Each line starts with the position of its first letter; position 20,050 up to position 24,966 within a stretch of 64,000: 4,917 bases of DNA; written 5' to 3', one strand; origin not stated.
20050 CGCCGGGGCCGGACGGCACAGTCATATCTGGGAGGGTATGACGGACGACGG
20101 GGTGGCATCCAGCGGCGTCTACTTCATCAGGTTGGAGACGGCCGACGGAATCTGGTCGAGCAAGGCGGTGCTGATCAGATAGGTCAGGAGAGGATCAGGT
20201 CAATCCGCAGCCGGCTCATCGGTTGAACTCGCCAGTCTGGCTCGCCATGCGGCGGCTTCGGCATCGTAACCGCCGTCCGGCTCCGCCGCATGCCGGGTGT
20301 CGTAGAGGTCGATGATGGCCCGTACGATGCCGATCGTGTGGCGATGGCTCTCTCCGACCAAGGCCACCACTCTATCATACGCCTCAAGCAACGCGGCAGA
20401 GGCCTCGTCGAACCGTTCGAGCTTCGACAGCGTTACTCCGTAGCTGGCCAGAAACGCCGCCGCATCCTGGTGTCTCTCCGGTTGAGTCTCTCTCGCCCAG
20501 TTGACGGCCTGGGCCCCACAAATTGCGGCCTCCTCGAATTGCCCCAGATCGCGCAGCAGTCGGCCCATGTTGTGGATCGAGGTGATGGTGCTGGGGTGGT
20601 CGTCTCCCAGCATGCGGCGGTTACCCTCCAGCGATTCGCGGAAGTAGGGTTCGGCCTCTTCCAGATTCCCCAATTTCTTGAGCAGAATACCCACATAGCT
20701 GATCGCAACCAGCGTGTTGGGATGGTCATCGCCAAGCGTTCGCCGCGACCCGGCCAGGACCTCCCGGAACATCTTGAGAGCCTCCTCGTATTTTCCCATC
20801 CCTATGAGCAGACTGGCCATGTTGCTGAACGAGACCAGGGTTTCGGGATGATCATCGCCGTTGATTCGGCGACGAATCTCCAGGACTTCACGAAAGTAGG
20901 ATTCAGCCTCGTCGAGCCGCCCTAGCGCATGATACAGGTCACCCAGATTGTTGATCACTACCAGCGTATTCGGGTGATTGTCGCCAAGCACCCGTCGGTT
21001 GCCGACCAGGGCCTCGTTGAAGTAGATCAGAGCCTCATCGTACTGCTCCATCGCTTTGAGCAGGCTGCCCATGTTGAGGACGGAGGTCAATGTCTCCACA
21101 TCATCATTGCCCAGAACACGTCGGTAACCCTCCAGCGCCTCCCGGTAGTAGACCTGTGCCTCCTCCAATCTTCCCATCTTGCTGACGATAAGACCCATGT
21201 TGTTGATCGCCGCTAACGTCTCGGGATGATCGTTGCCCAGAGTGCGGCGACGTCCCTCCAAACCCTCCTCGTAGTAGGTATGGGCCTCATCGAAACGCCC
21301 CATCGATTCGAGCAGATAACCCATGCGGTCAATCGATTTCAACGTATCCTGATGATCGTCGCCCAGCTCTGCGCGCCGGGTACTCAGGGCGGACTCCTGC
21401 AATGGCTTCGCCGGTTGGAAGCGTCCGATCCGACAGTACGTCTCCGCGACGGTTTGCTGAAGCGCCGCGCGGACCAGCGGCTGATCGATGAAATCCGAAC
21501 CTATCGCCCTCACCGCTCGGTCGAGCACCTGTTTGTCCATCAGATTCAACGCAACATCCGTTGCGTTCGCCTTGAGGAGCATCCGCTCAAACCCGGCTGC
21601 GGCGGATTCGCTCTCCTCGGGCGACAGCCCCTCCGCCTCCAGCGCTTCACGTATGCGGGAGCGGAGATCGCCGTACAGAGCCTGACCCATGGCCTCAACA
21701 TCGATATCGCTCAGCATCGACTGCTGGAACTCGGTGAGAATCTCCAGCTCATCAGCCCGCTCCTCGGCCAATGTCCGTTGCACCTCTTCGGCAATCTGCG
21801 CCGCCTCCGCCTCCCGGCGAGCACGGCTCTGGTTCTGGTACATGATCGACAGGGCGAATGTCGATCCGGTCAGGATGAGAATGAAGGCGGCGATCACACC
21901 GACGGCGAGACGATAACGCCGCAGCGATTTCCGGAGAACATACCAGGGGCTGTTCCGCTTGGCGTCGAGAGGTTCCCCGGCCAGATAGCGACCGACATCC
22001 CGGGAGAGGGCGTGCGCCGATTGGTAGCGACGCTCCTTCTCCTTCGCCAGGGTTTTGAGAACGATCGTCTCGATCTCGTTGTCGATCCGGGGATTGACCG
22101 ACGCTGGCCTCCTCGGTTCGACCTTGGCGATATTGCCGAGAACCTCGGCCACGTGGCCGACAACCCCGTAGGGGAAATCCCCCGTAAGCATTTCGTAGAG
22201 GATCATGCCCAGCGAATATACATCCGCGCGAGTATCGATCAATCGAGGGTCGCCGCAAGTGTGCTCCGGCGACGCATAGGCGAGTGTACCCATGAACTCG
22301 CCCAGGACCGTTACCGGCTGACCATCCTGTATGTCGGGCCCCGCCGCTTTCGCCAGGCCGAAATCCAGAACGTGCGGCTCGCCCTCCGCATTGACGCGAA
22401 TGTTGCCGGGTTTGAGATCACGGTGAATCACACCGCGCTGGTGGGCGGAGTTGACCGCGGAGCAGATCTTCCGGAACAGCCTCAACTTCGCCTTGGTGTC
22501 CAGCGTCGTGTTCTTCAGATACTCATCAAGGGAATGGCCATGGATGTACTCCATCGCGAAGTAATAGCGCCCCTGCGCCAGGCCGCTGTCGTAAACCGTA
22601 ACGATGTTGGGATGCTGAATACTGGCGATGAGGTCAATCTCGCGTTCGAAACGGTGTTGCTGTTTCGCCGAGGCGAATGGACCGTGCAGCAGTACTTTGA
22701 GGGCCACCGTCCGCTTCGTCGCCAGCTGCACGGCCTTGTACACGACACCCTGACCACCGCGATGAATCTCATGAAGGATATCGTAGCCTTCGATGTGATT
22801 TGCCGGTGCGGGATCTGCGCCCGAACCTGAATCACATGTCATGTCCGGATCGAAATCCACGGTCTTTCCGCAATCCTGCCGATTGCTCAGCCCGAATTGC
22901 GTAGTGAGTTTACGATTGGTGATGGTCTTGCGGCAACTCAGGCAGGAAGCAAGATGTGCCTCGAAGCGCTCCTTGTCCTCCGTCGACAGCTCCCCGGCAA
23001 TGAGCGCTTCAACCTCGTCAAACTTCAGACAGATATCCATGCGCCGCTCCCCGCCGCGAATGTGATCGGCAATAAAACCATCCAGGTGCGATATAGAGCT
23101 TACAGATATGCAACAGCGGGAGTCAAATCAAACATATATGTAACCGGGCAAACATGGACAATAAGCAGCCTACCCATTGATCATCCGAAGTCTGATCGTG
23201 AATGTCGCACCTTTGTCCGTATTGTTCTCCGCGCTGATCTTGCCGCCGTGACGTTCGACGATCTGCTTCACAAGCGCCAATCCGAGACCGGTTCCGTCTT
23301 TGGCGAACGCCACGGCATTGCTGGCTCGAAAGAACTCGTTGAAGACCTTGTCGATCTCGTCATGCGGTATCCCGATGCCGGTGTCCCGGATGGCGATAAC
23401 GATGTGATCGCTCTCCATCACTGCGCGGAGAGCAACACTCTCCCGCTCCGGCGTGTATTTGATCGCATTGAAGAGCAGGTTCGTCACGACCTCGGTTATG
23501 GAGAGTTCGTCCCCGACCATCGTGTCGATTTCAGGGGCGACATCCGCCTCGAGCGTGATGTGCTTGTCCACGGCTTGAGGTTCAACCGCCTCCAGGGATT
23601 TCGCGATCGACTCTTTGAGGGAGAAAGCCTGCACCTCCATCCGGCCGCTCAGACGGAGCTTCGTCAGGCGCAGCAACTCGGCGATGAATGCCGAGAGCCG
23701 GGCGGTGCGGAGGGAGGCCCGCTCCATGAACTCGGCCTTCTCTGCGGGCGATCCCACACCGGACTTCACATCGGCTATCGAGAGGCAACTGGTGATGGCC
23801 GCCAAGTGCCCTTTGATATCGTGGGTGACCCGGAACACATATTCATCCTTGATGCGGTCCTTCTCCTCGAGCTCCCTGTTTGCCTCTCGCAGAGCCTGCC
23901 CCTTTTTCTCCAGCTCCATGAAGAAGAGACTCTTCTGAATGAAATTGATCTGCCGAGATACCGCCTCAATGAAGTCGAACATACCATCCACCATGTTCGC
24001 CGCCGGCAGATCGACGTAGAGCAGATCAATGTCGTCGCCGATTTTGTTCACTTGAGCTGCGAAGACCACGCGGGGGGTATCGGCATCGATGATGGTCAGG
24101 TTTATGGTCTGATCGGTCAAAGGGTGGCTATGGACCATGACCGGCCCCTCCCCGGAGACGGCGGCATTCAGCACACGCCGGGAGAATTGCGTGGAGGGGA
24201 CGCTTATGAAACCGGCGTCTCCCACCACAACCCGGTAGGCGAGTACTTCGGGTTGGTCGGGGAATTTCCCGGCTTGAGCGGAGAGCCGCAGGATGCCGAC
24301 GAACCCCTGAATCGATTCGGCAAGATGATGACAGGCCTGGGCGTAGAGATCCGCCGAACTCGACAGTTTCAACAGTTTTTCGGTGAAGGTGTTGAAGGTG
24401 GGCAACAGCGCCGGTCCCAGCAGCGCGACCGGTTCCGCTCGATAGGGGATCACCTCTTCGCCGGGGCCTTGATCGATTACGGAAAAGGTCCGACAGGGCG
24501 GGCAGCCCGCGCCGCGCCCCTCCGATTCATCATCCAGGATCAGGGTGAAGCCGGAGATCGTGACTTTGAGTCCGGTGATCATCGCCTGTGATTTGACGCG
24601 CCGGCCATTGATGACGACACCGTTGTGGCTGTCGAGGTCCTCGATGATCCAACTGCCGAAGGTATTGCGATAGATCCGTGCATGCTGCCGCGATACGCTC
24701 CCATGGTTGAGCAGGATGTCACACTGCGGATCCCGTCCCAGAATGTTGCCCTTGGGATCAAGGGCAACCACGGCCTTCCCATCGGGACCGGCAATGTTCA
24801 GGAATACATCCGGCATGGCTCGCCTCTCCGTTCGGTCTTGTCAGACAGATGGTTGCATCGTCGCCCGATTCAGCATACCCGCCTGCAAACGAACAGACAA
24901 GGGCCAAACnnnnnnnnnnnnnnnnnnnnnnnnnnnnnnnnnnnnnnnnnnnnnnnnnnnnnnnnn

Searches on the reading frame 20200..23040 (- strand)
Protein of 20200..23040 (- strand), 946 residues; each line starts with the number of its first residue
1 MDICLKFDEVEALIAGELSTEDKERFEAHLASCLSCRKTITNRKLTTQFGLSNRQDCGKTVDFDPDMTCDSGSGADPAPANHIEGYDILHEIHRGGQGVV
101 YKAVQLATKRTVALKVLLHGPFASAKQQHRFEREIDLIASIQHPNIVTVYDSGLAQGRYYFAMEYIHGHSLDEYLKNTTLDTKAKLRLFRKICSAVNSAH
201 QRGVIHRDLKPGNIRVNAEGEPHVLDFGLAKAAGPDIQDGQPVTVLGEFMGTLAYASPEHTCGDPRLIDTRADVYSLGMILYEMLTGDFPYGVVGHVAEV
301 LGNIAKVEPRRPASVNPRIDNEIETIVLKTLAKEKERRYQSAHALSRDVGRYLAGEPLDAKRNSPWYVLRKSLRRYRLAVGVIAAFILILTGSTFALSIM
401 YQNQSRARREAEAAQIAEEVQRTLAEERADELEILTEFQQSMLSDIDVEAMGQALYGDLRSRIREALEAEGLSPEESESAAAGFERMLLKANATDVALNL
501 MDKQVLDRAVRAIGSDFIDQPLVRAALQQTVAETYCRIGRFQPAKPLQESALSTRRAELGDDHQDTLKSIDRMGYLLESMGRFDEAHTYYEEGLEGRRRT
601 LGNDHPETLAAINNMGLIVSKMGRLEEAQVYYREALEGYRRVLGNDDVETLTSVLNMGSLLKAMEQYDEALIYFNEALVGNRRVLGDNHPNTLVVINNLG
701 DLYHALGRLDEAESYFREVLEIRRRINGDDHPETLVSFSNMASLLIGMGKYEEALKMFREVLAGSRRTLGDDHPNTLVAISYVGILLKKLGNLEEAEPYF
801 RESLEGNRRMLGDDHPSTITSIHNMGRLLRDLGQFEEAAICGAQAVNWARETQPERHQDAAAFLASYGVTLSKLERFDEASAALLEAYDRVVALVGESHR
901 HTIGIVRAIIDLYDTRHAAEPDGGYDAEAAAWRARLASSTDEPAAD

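Call 49: search_protein_families(library=pfam, proteins=[window:20200-23040:-], max_evalue=0.0001)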
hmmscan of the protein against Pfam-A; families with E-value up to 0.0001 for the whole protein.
window:20200-23040:- (946 aa): 19 families
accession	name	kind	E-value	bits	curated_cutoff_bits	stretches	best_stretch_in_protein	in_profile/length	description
PF13424.12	TPR_12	-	6.7e-94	308.6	30.1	6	697-766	7-76/77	Tetratricopeptide repeat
PF13374.12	TPR_10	-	7e-84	274.2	27.5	7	692-733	1-42/42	Tetratricopeptide repeat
PF00069.31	Pkinase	-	1.1e-46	159.8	31.7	1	86-346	1-259/263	Protein kinase domain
PF13181.12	TPR_8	-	2.4e-32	108.8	25.7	1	697-724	5-32/34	Tetratricopeptide repeat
PF00515.34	TPR_1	-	2.8e-32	109.6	27.8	1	697-723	5-31/34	Tetratricopeptide repeat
PF07719.23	TPR_2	-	4.3e-30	101.8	27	0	697-722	5-30/34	Tetratricopeptide repeat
PF07714.23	PK_Tyr_Ser-Thr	-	8.3e-29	101.1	23.1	1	89-340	4-250/258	Protein tyrosine and serine/threonine kinase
PF24885.1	TPR_NPHP3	-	1.9e-27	96.7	100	3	696-775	102-181/239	Nephrocystin-3 TPR domain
PF13176.12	TPR_7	-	1.7e-22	77.9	27.9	1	697-725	3-31/36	Tetratricopeptide repeat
PF17874.7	TPR_MalT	-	6e-21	75.5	45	3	687-810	34-155/336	MalT-like TPR region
PF13428.12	TPR_14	-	5.1e-12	45.7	23.5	0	572-595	6-29/44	Tetratricopeptide repeat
PF14559.12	TPR_19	-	1e-10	42.2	25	0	663-722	3-54/68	Tetratricopeptide repeat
PF13431.12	TPR_17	-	8.1e-09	35.5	24.4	0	694-713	14-33/34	Tetratricopeptide repeat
PF13174.12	TPR_6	-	1.3e-08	35.3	26.3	0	699-721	6-28/33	Tetratricopeptide repeat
PF03109.22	ABC1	-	9.2e-08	32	22.9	1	125-235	114-219/244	ABC1 atypical kinase-like domain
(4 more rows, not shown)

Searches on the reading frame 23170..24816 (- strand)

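Call 49: search_protein_families(library=pfam, proteins=[window:23170-24816:-], max_evalue=0.0001)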
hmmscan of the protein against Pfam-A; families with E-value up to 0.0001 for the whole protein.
window:23170-24816:- (548 aa): 3 families
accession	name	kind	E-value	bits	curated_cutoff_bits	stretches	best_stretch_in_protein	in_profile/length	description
PF02518.31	HATPase_c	-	1.5e-27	96.6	26.4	1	435-545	1-109/111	Histidine kinase-, DNA gyrase B-, and HSP90-like ATPase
PF00498.31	FHA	-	1.3e-16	61.2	20.7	1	25-76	2-53/67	FHA domain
PF16697.10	Yop-YscD_cpl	-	1.7e-12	47.8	33.2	1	8-89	3-84/94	Inner membrane component of T3SS, cytoplasmic domain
